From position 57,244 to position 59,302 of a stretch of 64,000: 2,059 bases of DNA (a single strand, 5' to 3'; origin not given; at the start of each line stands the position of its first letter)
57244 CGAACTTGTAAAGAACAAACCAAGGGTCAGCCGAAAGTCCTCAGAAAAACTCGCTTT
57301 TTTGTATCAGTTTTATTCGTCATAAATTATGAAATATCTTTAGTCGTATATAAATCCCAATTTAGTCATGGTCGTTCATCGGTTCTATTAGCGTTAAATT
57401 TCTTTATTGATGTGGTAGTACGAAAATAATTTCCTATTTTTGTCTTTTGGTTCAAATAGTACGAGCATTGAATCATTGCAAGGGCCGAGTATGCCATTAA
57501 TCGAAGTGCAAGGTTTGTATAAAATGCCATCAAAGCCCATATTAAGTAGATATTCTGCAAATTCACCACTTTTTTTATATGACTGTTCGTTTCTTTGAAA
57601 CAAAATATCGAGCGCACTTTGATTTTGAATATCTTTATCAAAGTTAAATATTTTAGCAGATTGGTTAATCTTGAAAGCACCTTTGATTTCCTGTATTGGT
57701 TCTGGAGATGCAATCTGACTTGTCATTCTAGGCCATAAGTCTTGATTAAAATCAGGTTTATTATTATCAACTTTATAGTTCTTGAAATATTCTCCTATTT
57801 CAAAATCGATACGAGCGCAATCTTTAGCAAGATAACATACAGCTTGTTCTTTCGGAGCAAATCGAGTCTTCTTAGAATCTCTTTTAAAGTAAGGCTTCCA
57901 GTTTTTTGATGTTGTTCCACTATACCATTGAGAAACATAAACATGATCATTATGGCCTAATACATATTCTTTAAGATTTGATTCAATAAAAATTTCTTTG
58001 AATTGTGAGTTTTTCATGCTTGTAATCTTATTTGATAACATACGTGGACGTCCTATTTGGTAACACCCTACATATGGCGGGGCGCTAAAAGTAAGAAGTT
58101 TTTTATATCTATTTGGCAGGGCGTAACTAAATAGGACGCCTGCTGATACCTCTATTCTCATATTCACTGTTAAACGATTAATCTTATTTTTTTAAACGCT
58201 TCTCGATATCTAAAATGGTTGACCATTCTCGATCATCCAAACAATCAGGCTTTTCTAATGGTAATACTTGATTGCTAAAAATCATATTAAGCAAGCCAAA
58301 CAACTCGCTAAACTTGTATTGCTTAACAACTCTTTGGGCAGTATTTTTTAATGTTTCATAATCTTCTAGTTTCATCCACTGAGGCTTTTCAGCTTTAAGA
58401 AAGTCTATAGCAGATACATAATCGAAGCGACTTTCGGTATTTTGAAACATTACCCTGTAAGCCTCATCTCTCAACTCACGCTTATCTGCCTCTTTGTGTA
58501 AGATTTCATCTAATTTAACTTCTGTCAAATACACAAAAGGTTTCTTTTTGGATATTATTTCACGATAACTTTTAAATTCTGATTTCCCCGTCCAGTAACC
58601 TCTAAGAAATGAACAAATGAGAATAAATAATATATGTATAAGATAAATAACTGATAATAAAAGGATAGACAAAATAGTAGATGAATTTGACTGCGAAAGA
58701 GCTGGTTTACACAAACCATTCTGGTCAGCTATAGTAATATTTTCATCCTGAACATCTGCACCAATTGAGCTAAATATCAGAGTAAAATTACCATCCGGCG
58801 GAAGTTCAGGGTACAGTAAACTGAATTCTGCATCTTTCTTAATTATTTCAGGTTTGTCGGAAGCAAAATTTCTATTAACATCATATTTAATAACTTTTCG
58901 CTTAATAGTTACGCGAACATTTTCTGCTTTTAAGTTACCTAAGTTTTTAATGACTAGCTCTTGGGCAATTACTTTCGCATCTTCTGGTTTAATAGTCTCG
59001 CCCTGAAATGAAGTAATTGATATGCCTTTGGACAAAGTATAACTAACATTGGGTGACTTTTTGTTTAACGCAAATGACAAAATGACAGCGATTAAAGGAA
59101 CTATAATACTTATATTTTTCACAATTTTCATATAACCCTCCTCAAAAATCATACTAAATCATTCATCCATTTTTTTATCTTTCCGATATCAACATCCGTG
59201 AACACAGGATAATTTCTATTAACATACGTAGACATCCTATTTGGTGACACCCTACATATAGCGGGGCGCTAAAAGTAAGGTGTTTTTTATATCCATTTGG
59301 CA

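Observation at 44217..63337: Novel ~118-bp MITE-like repeat, four copies, each immediately 5' of an accessory gene and carrying an outward-facing SD+ATG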

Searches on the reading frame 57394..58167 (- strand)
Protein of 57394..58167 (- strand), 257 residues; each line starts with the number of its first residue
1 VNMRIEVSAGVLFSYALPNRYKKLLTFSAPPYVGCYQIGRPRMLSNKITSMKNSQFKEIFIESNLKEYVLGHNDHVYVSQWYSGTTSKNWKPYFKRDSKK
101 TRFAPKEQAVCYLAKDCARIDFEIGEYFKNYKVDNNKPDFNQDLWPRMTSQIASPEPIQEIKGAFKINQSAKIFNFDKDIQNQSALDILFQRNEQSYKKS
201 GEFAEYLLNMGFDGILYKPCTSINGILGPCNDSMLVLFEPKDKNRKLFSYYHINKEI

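Call 14: search_protein_families(library=pfam, proteins=[window:57394-58017:-], max_evalue=0.01)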
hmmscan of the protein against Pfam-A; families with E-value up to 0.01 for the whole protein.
window:57394-58017:- (207 aa): 0 families

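Call 39: find_encoding_contigs(protein=window:57394-58017:-, flank=10000, max_places=10)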
Protein window:57394-58017:- (207 aa): no gene with exactly this product is on record in the collection.

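Call 45: search_protein_families(library=padloc, proteins=[window:57394-58017:-], max_evalue=0.001)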
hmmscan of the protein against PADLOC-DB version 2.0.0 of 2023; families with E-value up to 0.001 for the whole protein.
window:57394-58017:- (207 aa): 0 families

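Call 46: search_protein_families(library=pfam, proteins=[window:57394-58017:-], max_evalue=1)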
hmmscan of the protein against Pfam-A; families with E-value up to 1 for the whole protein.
window:57394-58017:- (207 aa): 2 families
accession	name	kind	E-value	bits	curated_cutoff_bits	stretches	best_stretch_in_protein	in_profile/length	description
PF08808.17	RES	-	0.015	15.8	23.2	1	132-168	86-122/157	RES domain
PF11232.14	Med25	-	0.016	15.5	25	1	82-133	35-88/154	Mediator complex subunit 25 PTOV activation and synapsin 2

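Call 64: search_protein_representatives(protein=window:57394-58167:-)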
Query: 257 residues. Proteins with E-value up to 0.001 (for the whole library): 12; up to 1e-10: 7; up to 1e-30: 4. The best 12 are listed.
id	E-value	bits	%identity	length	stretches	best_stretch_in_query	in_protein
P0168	3.7e-72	259.4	62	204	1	52-257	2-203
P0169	3.7e-41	157.8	44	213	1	54-248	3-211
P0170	1.2e-38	149.5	47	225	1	64-241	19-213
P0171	9.1e-37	143.4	50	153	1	65-181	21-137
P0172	8.6e-27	110.7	59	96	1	168-256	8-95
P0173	5.1e-20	88.5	42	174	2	158-249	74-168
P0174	4.4e-14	69.1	38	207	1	61-248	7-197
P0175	3.4e-09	53.1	31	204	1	76-239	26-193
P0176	2.3e-05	40.6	46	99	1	181-249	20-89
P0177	8.2e-05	38.7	38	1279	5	2-42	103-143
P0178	9.0e-05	38.6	50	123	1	189-248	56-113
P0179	3.3e-04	36.8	34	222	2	68-220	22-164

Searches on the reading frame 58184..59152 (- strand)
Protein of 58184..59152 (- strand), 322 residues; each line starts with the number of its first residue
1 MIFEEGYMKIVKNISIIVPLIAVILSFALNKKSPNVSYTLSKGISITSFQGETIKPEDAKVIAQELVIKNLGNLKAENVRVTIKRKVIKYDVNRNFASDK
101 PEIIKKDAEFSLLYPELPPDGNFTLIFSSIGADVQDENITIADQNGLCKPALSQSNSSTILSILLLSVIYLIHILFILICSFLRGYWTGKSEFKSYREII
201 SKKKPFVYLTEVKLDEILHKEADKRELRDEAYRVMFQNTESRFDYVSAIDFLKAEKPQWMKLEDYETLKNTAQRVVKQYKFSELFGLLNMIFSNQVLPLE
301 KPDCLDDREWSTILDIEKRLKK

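Call 14: search_protein_families(library=pfam, proteins=[window:58184-59152:-], max_evalue=0.01)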
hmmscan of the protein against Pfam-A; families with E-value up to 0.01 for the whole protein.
window:58184-59152:- (322 aa): 0 families

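Call 18: find_encoding_contigs(protein=window:58184-59152:-, flank=10000, max_places=10)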
Protein window:58184-59152:- (322 aa): no gene with exactly this product is on record in the collection.

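Call 45: search_protein_families(library=padloc, proteins=[window:58184-59152:-], max_evalue=0.001)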
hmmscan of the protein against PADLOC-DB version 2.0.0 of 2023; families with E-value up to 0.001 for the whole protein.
window:58184-59152:- (322 aa): 0 families

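Call 46: search_protein_families(library=pfam, proteins=[window:58184-59152:-], max_evalue=1)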
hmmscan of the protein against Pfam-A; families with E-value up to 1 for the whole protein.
window:58184-59152:- (322 aa): 2 families
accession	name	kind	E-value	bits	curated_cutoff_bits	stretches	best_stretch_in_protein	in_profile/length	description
PF07790.16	Pilin_N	-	0.063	14.6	25.2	1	14-64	13-74/78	Archaeal Type IV pilin, N-terminal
PF13715.12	CarbopepD_reg_2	-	0.17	12.4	32.2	1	118-146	41-69/88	CarboxypepD_reg-like domain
